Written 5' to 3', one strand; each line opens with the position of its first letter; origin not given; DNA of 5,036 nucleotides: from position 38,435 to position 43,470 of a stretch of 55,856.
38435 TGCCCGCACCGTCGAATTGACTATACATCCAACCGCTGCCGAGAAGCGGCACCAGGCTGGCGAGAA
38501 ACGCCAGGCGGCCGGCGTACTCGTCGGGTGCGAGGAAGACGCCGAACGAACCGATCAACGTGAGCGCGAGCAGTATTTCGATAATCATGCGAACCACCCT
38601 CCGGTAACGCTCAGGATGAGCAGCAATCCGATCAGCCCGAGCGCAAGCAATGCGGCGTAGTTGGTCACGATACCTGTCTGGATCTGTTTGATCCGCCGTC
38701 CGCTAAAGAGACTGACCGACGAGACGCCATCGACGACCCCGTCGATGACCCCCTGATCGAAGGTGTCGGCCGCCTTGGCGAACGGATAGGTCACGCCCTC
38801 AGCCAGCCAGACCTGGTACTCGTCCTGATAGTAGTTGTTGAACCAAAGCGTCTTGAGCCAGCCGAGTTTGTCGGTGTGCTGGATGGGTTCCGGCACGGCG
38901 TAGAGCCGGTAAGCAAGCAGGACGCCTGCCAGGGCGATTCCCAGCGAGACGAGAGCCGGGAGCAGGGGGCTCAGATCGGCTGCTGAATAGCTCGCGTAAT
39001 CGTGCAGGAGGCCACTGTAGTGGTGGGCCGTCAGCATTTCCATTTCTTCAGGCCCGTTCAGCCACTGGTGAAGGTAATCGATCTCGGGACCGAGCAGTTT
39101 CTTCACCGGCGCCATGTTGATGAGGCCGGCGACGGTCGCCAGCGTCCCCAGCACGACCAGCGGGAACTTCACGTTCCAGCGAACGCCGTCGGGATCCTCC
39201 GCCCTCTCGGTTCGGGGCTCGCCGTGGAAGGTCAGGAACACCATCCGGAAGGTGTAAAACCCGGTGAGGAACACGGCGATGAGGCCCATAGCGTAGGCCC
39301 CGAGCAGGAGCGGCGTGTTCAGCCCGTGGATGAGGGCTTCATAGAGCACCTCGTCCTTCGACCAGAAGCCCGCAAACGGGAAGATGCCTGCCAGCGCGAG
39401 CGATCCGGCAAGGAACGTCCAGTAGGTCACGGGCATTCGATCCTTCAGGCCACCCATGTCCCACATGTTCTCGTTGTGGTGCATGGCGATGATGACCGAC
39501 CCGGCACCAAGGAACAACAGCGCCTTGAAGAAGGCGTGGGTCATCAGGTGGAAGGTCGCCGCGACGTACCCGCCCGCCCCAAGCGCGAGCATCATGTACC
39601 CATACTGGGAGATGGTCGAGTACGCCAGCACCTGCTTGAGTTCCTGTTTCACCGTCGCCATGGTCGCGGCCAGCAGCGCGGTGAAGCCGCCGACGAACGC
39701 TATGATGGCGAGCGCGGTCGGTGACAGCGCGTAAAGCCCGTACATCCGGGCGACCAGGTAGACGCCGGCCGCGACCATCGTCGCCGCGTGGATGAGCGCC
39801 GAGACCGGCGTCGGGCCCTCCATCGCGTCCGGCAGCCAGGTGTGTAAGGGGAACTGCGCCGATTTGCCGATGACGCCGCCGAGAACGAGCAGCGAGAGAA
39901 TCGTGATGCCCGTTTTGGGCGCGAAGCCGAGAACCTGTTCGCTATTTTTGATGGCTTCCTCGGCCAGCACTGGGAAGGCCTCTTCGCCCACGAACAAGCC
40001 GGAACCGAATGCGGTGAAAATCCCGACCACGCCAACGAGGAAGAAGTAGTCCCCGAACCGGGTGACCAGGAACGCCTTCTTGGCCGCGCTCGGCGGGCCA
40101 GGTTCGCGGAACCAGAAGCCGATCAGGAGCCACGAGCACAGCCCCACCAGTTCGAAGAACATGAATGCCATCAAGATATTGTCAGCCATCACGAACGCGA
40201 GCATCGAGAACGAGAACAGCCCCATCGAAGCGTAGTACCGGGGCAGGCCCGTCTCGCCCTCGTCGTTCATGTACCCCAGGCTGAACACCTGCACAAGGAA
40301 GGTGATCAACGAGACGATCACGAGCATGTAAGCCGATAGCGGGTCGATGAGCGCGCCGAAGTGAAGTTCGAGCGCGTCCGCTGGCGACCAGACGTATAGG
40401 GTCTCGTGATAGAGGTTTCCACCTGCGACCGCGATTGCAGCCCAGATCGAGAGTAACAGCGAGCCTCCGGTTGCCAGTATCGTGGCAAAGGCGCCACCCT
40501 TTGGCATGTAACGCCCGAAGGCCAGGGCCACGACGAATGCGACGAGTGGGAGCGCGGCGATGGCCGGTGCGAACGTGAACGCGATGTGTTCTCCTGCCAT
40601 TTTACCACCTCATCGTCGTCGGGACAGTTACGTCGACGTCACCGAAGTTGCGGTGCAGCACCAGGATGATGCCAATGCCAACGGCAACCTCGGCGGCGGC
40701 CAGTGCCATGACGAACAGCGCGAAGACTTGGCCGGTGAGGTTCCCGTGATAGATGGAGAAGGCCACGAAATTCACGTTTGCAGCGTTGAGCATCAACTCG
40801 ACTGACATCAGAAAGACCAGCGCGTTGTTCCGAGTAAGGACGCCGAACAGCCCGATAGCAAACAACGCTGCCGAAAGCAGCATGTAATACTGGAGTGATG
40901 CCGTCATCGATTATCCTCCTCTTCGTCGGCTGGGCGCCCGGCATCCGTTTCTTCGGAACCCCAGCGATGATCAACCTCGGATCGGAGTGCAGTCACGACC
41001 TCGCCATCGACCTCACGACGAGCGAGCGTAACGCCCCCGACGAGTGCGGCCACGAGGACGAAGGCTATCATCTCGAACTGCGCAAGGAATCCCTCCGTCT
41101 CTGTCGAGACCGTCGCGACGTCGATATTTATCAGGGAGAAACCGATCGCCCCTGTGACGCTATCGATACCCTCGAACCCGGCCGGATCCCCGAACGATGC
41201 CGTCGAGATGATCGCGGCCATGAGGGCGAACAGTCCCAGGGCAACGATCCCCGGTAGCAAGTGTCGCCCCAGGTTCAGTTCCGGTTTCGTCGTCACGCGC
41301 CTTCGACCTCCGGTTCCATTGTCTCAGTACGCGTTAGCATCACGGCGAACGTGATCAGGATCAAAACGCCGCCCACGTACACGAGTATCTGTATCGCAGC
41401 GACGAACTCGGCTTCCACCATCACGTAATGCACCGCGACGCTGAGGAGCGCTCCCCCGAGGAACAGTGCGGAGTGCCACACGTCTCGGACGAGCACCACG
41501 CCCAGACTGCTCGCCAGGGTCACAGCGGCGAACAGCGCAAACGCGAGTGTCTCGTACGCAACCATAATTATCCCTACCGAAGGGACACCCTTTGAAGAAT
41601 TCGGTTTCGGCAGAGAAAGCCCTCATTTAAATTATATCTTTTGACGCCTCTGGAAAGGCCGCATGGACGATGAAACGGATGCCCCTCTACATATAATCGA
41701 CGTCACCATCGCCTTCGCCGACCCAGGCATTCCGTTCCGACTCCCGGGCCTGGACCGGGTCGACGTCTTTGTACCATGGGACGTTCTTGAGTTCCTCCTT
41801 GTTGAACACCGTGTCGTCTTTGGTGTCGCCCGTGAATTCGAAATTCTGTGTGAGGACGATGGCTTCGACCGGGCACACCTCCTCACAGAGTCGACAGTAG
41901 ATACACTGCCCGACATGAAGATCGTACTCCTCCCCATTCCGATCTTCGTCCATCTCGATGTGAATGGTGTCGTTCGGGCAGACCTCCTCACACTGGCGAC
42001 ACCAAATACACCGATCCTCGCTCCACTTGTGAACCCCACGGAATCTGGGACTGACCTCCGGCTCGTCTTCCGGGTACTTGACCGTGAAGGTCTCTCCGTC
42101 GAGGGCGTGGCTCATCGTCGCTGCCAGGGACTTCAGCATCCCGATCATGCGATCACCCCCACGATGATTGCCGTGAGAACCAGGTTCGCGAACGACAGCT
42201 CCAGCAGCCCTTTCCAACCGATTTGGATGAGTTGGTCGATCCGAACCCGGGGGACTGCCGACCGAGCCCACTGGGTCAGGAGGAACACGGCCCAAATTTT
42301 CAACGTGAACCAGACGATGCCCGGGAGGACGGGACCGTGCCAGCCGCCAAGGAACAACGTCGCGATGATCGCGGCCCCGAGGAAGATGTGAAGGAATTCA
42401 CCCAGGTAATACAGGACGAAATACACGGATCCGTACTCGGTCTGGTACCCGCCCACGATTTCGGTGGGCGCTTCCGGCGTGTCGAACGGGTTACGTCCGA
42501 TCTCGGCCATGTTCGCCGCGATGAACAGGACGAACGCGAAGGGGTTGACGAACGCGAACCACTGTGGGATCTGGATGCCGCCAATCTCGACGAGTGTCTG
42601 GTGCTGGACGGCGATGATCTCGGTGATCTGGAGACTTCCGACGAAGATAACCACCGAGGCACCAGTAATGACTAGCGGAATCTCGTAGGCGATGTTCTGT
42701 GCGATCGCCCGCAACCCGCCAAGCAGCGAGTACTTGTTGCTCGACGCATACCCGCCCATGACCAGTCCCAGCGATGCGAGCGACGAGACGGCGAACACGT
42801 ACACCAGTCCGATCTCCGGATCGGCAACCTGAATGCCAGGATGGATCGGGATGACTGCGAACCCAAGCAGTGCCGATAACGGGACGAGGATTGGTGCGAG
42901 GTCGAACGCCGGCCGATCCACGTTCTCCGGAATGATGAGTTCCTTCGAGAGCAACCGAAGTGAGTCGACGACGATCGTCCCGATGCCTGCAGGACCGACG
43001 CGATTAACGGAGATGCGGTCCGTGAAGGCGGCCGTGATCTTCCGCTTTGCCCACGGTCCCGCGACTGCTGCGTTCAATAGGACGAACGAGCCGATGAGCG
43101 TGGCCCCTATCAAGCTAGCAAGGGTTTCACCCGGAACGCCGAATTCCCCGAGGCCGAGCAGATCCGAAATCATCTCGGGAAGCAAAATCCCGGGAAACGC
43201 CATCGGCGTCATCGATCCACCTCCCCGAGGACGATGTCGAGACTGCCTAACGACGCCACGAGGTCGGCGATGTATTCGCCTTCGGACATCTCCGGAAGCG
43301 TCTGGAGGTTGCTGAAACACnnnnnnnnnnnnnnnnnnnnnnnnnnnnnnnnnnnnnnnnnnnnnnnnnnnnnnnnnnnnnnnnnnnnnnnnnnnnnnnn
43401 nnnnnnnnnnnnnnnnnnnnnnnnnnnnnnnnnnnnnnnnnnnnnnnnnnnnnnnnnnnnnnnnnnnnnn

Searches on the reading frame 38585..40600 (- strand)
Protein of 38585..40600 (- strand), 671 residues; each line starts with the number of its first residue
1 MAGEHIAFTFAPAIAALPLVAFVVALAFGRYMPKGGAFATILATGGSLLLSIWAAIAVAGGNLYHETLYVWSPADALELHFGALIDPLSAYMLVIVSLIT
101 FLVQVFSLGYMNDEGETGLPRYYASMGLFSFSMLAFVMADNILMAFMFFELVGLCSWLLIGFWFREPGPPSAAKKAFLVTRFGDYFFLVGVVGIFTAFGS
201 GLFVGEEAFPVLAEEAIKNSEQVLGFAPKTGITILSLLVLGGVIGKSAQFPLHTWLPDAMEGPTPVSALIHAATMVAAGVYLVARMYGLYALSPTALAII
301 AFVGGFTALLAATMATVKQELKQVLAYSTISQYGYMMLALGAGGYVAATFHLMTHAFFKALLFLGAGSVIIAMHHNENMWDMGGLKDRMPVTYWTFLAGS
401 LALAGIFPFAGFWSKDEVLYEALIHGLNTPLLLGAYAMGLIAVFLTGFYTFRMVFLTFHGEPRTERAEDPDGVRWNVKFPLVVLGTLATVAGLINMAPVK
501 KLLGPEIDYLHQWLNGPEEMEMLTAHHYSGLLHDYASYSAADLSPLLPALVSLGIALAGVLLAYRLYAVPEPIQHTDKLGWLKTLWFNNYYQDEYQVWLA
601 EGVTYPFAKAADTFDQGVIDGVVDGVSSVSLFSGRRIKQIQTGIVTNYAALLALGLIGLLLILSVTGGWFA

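Call 75: search_protein_families(library=pfam, proteins=[window:38585-40600:-], max_evalue=0.0001)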
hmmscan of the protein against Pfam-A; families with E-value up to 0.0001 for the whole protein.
window:38585-40600:- (671 aa): 2 families
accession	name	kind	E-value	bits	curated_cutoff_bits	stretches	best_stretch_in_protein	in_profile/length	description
PF00361.26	Proton_antipo_M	-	1.8e-74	251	21.5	1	139-434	1-287/294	NADH:quinone oxidoreductase/Mrp antiporter, TM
PF00662.26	Proton_antipo_N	-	9.1e-15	54.7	24.5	1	71-123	1-51/51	NADH-Ubiquinone oxidoreductase (complex I), chain 5 N-terminus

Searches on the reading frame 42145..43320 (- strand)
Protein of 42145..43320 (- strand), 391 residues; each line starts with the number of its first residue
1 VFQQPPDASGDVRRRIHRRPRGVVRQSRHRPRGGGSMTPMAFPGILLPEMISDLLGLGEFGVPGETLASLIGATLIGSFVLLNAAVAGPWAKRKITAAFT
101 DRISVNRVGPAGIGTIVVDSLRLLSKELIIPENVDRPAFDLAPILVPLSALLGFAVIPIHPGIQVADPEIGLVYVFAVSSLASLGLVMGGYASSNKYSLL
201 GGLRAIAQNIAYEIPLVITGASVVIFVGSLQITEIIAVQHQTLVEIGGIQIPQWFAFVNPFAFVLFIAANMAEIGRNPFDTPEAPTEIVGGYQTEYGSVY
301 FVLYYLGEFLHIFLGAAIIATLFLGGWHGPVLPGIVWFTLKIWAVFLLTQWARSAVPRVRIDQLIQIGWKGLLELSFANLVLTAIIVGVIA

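Call 75: search_protein_families(library=pfam, proteins=[window:42145-43320:-], max_evalue=0.0001)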
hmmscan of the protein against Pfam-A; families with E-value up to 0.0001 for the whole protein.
window:42145-43320:- (391 aa): 1 family
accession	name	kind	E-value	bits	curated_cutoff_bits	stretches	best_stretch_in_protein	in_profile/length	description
PF00146.26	NADHdh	-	3.6e-97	325.7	27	1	77-384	7-298/298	NADH dehydrogenase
